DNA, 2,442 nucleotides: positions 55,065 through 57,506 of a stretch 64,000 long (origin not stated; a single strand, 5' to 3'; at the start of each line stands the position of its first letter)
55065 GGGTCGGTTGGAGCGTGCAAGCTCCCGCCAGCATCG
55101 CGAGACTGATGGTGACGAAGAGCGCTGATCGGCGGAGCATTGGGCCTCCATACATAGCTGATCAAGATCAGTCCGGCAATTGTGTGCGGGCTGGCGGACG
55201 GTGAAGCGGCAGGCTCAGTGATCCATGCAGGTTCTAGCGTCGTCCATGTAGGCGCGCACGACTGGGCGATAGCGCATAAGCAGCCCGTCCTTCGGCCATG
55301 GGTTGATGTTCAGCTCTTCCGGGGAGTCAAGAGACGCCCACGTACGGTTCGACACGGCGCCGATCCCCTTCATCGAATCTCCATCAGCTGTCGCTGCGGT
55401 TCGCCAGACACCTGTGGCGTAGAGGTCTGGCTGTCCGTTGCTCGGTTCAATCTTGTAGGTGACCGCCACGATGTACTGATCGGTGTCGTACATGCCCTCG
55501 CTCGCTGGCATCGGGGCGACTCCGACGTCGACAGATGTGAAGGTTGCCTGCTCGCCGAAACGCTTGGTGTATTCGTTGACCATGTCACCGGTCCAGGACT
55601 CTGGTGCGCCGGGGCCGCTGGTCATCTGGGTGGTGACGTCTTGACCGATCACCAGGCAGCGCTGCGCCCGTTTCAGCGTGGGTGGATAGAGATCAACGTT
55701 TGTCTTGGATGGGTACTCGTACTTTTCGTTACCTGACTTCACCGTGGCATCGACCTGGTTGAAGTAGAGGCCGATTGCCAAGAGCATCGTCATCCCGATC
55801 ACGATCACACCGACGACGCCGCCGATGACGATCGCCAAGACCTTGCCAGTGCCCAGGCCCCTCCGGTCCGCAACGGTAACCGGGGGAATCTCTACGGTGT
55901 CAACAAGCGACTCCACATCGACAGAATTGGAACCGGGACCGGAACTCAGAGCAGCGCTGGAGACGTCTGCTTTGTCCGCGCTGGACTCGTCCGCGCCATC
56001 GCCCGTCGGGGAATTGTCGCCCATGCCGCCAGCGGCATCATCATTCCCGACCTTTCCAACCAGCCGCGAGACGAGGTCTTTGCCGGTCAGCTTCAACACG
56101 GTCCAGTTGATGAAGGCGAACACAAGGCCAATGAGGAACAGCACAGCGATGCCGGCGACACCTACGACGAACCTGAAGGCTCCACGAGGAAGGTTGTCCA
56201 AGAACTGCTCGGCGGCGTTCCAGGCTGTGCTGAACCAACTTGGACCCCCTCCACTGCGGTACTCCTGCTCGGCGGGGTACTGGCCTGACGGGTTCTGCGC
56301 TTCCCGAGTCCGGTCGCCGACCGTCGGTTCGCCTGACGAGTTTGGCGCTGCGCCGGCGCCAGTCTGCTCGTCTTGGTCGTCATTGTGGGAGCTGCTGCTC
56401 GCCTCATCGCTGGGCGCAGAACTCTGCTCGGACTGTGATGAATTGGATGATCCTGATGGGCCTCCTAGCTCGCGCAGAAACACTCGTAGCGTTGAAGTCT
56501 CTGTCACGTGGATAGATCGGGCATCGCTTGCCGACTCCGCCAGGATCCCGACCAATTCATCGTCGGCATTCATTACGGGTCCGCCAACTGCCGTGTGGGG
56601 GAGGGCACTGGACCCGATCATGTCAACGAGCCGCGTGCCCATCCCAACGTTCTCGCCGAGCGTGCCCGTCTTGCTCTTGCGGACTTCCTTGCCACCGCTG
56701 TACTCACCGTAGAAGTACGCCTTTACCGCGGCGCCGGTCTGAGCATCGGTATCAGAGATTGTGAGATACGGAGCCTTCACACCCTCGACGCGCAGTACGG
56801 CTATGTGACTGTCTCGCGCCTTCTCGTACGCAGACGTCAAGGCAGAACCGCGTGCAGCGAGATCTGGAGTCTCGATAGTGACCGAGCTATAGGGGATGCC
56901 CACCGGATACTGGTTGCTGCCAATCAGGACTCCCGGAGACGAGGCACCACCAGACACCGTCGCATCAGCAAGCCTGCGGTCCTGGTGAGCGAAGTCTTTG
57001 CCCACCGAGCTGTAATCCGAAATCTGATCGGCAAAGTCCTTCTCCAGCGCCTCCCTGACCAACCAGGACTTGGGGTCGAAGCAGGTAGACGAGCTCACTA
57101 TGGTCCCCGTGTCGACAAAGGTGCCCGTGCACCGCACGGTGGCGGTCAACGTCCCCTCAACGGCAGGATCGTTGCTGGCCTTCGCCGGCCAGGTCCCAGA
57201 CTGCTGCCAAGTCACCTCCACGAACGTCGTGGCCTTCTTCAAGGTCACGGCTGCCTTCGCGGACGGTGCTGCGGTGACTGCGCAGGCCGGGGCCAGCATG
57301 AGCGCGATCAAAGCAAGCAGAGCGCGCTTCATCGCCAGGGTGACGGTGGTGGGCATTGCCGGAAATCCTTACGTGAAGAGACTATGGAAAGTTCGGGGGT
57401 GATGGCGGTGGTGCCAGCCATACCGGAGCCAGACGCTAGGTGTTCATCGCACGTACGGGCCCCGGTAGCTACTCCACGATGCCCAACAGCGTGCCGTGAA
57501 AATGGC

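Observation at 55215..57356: S1-fold pseudoprotease fused to a two-TM anchor and a second extracytoplasmic domain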

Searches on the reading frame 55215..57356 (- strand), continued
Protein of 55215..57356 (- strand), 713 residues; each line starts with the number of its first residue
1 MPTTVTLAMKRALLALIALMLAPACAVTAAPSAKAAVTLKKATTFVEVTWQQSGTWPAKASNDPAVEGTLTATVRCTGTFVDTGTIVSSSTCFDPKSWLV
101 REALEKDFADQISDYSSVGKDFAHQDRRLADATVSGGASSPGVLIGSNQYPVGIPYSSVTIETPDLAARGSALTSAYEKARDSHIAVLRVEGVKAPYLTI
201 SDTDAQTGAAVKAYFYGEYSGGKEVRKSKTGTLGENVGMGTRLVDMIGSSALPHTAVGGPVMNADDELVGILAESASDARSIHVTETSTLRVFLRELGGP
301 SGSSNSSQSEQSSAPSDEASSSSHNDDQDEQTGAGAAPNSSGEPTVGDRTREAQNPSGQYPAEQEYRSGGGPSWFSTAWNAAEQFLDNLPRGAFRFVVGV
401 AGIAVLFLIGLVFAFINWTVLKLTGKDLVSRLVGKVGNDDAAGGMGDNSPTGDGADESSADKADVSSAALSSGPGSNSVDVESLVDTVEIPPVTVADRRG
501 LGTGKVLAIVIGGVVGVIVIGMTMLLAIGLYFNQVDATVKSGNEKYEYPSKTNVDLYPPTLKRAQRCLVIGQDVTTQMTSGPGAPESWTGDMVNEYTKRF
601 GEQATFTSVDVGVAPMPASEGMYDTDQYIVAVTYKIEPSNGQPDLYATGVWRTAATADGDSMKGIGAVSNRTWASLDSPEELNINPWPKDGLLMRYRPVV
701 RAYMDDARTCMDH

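Call 76: list_cluster_members(proteins=[P0001, P0002, P0003, P0004, P0005, P0006])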
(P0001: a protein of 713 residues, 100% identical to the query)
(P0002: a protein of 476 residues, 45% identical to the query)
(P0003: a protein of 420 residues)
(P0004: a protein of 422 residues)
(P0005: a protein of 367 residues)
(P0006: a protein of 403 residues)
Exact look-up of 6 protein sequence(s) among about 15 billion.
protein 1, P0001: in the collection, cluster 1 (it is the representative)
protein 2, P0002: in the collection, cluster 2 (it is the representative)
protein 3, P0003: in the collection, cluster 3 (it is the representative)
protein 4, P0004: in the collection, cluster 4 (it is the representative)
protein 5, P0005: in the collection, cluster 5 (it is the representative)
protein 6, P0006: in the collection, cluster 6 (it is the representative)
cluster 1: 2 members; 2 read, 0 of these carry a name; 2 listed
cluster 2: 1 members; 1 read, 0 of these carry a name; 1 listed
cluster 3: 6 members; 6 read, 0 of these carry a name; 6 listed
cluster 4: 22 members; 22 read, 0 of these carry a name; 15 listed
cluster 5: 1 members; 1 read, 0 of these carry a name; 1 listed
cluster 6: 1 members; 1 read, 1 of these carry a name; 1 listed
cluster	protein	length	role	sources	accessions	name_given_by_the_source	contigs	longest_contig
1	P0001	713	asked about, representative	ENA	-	-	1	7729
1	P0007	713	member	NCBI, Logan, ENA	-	-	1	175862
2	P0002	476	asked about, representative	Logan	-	-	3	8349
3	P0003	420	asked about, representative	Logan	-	-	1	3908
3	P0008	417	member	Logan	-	-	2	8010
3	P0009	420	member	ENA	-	-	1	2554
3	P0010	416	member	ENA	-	-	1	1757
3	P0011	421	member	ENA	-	-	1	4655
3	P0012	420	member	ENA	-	-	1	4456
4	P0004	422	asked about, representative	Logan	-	-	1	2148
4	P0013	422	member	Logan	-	-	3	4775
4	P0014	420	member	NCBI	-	-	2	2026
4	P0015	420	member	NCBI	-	-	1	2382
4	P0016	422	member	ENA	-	-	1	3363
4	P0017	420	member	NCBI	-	-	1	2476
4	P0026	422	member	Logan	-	-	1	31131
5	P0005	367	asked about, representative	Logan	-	-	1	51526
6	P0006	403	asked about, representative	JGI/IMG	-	hypothetical protein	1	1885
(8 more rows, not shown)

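Call 77: find_encoding_contigs(protein=window:55215-57356:-, flank=10000, max_places=4)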
Protein window:55215-57356:- (713 aa): 2 contigs read that carry it; 2 places shown.
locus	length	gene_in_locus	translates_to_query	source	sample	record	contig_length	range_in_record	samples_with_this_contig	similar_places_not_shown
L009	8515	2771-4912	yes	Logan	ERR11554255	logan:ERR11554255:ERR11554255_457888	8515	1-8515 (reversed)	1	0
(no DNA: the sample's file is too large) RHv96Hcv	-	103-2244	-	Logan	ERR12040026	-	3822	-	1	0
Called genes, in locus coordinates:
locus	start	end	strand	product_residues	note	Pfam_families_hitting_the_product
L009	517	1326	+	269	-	PF01381:HTH_3 (faint), PF13560:HTH_31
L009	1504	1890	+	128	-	-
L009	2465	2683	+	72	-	-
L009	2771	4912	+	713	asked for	-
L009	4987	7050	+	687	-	-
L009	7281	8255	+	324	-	-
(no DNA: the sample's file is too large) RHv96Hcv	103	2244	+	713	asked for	-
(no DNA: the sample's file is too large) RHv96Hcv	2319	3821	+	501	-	?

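Call 81: find_encoding_contigs(protein=P0026, flank=8000, max_places=2)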
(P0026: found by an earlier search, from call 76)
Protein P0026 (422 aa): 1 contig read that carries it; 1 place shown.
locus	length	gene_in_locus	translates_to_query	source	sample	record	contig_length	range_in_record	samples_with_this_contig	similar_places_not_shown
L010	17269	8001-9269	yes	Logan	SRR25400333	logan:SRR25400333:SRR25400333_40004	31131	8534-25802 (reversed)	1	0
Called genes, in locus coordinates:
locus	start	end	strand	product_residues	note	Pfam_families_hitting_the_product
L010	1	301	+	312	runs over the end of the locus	PF07992:Pyr_redox_2, PF13450:NAD_binding_8 (faint), PF13738:Pyr_redox_3, PF00070:Pyr_redox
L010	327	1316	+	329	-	-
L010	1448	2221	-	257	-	-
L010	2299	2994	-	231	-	PF03009:GDPD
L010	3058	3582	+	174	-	PF00719:Pyrophosphatase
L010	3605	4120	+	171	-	PF18936:DUF5684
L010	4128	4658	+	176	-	-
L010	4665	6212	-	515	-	PF13328:HD_4, PF01966:HD, PF04607:RelA_SpoT, PF02824:TGS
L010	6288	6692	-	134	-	-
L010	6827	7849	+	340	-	PF00044:Gp_dh_N, PF02800:Gp_dh_C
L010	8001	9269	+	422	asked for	PF00089:Trypsin, PF13365:Trypsin_2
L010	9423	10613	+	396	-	-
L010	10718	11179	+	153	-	PF02502:LacAB_rpiB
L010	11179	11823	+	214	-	PF00834:Ribul_P_3_epim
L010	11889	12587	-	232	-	-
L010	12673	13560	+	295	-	PF13292:DXP_synthase_N (weak), PF00456:Transketolase_N, PF00676:E1_dh (weak)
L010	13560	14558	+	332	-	PF02779:Transket_pyr, PF02780:Transketolase_C, PF22613:Transketolase_C_1 (weak)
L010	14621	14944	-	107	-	-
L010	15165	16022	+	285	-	PF01116:F_bP_aldolase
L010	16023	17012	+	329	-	PF00294:PfkB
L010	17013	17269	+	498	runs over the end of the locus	PF00294:PfkB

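Call 83: search_protein_families(library=pfam, proteins=[L010:9423-10610:+], max_evalue=1)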
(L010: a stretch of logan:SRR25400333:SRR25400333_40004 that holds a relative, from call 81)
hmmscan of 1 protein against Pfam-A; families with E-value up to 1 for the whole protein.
L010:9423-10610:+ (396 aa): 1 family
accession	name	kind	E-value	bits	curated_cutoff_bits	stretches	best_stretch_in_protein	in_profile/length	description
PF19706.4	DUF6203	-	0.1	13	26.7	1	361-387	21-43/54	Family of unknown function (DUF6203)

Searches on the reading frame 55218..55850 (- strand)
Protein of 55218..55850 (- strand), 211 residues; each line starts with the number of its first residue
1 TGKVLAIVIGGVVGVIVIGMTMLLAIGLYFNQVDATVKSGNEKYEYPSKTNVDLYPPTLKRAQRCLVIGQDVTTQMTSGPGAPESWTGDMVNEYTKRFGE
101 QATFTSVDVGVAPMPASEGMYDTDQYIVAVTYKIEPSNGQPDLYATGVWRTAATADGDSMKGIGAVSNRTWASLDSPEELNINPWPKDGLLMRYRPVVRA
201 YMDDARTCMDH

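Call 12: find_homologous_proteins(query=window:55218-55724:-)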
Query window:55218-55724:-: 18 candidates shared short words with the query, none scored E <= 0.001.

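Call 46: predict_structure(protein=window:55218-55763:-)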
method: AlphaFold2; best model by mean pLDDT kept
length: 182 residues; sequences in the alignment: 1
mean_pLDDT: 44.6   pTM: 0.45
mean pLDDT of the five models: 44.6, 38.3, 37.1, 36.9, 32.6
residues with pLDDT >= 90: 0; 70-90: 0; 50-70: 67; < 50: 115
segments of 3 or more residues with pLDDT < 50: 1-59, 85-95, 122-163
pLDDT, mean of each block of 10 residues (from residue 1): 23 27 35 43 30 42 53 54 48 51 64 59 45 44 33 40 53 56 53
secondary structure, 60 per line:
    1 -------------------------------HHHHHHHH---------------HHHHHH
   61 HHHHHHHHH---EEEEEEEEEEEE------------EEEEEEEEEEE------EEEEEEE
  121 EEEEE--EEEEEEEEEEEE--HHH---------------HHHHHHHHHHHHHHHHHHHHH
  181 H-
elements in order: H32-39 H55-69 E73-84 E97-107 E114-125 E128-139 H160-181
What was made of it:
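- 55218..55754 (-): Orphan C-terminal (predicted extracytoplasmic) domain, aa 535-713, with two Cys (C567, C710). The AF2 model is poor (pLDDT 44.6; helix, 4 strands, helix) (call 46).
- The C-domain model is unreliable (call 46).
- Tried and rejected: C-domain structure. pLDDT 44.6 (call 46).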

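Call 73: find_related_loci(query=window:55218-55850:-, collection=metagenome_contigs, flank=8000)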
Query window:55218-55850:- (211 aa) in metagenome_contigs; peptide patterns used: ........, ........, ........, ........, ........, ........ (x = any residue, [..] = any of these).
66 stretches matched a pattern, but none encodes a relative of the query by tblastn (E <= 1e-3).
